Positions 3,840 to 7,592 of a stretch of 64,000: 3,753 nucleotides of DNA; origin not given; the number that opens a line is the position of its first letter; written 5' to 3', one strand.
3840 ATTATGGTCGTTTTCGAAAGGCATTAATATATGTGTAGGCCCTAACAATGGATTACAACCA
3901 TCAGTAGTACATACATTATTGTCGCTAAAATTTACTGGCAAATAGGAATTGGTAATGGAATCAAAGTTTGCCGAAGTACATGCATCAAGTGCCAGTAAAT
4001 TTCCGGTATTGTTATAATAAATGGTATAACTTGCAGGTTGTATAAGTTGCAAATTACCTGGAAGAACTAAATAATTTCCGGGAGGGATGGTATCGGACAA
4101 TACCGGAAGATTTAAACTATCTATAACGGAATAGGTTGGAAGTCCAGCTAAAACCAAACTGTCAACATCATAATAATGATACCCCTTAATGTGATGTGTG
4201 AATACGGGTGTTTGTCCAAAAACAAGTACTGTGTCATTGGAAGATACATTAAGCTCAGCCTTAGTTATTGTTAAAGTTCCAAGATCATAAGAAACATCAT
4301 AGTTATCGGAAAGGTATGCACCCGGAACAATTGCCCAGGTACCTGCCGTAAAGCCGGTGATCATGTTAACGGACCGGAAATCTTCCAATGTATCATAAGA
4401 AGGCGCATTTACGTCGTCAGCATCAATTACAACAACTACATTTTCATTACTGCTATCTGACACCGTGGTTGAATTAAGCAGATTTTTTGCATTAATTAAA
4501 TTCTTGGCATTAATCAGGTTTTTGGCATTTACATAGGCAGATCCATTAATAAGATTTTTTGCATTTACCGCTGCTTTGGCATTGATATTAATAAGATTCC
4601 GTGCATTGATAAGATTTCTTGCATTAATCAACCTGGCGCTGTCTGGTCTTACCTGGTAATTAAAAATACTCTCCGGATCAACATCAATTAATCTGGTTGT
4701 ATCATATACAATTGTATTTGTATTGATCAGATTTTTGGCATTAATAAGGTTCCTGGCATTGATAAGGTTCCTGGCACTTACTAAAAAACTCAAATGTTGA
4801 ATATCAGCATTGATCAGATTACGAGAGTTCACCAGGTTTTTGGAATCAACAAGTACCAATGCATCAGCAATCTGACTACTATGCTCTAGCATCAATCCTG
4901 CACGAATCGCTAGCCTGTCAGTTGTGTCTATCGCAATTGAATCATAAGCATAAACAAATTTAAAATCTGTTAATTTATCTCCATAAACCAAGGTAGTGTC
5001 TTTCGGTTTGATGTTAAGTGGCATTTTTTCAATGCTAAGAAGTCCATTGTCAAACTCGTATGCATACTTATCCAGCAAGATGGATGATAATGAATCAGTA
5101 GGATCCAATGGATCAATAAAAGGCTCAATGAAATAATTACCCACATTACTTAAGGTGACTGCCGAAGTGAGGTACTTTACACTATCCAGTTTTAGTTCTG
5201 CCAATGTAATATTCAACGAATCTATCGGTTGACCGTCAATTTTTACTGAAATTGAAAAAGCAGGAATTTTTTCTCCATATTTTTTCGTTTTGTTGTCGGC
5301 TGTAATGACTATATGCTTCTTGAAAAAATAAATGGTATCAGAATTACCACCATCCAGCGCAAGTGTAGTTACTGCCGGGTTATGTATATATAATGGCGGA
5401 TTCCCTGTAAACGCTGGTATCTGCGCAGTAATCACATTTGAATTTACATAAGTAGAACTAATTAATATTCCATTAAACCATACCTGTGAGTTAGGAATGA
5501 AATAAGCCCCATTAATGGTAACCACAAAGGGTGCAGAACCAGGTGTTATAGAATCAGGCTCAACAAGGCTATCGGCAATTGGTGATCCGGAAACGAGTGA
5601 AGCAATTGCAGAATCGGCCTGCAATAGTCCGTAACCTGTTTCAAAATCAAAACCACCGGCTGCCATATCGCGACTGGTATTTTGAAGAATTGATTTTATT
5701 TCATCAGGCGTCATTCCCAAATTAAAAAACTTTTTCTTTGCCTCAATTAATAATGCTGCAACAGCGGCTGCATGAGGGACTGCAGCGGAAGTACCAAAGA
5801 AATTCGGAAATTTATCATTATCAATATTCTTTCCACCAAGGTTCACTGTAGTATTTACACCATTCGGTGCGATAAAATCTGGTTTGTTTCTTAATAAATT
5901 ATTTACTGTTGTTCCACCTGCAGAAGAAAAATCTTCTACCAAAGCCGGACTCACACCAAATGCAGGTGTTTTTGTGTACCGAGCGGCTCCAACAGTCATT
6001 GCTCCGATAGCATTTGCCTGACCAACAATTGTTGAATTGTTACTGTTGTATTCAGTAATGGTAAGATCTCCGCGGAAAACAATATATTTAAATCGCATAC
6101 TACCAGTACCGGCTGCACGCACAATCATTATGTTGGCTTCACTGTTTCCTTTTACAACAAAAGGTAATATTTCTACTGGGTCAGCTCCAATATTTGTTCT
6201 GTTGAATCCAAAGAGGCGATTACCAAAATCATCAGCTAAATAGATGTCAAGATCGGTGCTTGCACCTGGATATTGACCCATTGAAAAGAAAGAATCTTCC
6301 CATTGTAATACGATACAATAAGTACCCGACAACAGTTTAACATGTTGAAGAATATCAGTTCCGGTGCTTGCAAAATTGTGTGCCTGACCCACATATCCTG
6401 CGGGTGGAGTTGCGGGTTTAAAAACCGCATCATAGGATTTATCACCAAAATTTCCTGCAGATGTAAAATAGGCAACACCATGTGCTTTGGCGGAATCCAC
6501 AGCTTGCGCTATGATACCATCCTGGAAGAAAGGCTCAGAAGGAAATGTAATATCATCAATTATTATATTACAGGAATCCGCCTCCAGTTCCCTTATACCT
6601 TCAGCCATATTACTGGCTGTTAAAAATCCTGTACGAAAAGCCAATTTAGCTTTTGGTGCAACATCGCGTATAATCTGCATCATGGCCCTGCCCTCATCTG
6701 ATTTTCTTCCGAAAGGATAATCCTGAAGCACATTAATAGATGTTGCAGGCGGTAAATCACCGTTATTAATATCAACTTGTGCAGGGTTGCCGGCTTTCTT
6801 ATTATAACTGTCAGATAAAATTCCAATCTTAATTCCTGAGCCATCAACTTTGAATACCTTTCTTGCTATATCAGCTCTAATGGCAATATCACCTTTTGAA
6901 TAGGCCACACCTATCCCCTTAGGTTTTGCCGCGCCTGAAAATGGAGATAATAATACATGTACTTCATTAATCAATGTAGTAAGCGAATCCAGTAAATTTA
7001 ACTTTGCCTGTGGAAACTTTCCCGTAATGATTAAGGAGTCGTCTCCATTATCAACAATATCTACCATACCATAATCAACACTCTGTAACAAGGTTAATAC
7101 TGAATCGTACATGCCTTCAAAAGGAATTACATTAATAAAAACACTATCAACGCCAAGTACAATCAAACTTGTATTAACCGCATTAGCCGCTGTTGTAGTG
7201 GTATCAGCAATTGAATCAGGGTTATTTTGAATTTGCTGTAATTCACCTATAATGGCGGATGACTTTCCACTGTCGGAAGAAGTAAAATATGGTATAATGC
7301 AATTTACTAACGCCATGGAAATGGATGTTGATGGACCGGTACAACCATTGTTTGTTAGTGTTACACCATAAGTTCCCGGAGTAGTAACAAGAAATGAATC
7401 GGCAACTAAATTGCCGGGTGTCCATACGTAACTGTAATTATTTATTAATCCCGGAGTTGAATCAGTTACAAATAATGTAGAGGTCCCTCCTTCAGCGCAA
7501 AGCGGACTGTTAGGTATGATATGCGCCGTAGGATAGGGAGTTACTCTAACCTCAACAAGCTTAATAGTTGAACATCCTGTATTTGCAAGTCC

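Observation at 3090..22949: A 6619-aa mosaic surface protein combining binding propellers, phage-like virion repeats and a distal-from-tip protease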

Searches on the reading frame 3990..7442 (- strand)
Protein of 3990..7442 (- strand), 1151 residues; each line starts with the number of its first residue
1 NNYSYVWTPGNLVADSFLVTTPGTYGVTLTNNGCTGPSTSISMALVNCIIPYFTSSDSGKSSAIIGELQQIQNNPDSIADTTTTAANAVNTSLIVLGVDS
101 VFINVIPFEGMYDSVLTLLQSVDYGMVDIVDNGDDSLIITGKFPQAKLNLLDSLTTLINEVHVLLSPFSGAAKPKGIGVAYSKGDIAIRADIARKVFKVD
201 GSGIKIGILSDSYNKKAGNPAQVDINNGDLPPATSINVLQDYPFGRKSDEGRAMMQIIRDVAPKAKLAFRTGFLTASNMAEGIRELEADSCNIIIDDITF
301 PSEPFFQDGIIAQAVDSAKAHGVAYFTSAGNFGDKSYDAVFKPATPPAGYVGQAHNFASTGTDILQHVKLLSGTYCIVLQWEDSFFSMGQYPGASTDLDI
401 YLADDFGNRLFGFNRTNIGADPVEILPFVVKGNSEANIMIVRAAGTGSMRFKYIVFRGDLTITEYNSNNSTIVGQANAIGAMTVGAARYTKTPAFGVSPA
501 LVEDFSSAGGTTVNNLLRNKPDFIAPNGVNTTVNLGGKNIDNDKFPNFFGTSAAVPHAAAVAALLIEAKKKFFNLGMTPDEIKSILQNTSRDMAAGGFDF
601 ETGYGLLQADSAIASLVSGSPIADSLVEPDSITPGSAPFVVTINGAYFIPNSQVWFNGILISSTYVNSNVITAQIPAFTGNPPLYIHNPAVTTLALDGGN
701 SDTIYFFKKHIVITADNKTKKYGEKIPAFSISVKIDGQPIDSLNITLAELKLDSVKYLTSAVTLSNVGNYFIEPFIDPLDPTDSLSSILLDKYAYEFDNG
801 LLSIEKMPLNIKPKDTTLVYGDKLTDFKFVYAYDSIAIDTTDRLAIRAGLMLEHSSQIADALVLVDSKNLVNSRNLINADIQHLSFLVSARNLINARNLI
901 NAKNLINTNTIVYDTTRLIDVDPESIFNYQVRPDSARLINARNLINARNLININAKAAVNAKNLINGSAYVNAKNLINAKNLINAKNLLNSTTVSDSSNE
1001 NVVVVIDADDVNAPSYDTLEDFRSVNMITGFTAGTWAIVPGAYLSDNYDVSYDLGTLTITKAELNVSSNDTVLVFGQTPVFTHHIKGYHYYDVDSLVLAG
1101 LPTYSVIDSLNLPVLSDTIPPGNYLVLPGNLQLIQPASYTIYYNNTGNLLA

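Call 57: search_solved_structures(query=A2, max_evalue=0.001, show_alignments=2)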
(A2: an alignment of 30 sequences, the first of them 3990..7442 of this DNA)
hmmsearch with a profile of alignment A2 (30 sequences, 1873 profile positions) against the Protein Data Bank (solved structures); distinct sequences matched with E-value up to 0.001: 79 (the best 60 are shown).
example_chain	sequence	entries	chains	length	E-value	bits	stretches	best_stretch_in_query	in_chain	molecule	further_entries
8ehe_A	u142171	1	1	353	9.4e-16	59.5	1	901-992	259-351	Mirolase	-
1r6v_A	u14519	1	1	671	6.6e-13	50.1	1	927-994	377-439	subtilisin-like serine protease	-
4zoq_I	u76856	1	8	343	1.2e-11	45.9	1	928-995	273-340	Intracellular serine protease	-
8jmw_A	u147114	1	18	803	2.1e-09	38.4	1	880-1020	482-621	S8 family serine peptidase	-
2z2x_A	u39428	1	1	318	2.5e-09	38.2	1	921-993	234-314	Tk-subtilisin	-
3lpa_A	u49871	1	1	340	8.1e-09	36.5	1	847-994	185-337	Acidic extracellular subtilisin-like protease AprV2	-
3lpc_A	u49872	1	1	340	8.1e-09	36.5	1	847-994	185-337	AprB2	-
3lpd_A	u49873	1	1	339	8.8e-09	36.4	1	847-994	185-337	Acidic extracellular subtilisin-like protease AprV2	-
2z56_A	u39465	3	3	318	2.6e-08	34.8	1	921-993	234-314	Tk-subtilisin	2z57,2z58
2z30_A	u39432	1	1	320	2.6e-08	34.8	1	921-993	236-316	Tk-subtilisin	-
5yl7_A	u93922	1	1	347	2.7e-08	34.8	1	906-993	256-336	Pseudoalteromonas arctica PAMC 21717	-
2zrq_A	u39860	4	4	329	2.8e-08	34.7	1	921-993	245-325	Tk-subtilisin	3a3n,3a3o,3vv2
3a3p_A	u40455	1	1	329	2.8e-08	34.7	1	921-993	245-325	Tk-subtilisin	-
2z2y_A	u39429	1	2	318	3.3e-08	34.5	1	921-993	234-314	Tk-subtilisin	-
1v6c_A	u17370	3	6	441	3.6e-08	34.4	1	924-991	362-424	alkaline serine protease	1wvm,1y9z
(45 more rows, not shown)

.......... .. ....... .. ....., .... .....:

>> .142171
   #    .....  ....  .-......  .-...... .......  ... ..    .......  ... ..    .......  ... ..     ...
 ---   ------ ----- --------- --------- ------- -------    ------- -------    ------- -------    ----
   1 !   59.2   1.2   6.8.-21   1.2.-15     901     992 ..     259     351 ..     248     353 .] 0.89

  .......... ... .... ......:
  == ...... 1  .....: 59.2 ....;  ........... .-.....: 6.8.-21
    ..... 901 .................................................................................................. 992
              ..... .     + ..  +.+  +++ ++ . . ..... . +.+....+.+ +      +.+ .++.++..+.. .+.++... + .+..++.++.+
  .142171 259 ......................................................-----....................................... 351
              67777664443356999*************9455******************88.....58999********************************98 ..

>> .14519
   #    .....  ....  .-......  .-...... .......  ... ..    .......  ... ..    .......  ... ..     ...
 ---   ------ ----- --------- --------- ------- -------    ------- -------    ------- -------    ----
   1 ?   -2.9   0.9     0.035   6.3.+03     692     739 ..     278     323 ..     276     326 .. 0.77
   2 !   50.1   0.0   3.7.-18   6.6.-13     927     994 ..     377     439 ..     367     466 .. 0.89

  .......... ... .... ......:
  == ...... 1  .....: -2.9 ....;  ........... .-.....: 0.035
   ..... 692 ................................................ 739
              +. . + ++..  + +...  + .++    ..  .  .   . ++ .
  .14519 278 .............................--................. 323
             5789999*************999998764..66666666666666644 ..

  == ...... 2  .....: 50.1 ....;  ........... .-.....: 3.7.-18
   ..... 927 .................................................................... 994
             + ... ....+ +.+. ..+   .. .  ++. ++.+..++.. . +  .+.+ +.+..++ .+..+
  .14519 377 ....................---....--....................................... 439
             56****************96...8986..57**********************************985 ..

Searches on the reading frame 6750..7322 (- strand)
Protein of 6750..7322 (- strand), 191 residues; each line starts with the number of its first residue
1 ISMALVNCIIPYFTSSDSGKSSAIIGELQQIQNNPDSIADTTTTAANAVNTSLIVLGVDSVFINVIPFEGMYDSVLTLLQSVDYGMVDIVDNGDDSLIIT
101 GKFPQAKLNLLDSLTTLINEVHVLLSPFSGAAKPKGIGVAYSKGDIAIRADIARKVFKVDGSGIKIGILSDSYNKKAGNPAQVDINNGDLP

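Call 28: search_protein_families(library=pfam, proteins=[window:6750-7322:-], max_evalue=1)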
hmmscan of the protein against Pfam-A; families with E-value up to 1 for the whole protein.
window:6750-7322:- (191 aa): 1 family
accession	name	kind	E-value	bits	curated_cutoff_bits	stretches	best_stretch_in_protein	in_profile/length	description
PF13605.11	DUF4141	-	0.32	10.8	30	1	29-50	30-51/53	Domain of unknown function (DUF4141)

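Call 29: search_protein_families(library=ncbifam, proteins=[window:6750-7322:-], max_evalue=1)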
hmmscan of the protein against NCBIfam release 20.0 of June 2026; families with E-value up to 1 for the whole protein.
window:6750-7322:- (191 aa): 3 families
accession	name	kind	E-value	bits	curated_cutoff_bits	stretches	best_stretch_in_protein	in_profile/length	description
NF003199.0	PRK04169.1-3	subfamily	0.0085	15.7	169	1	80-159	77-158/233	geranylgeranylglyceryl/heptaprenylglyceryl phosphate synthase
TIGR04146.1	GGGPS_Afulg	equivalog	0.024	14.5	320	1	78-159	70-152/221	phosphoglycerol geranylgeranyltransferase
NF011734.0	PRK15187.1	equivalog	0.031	13.9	247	1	19-65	91-136/180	fimbrial protein BcfA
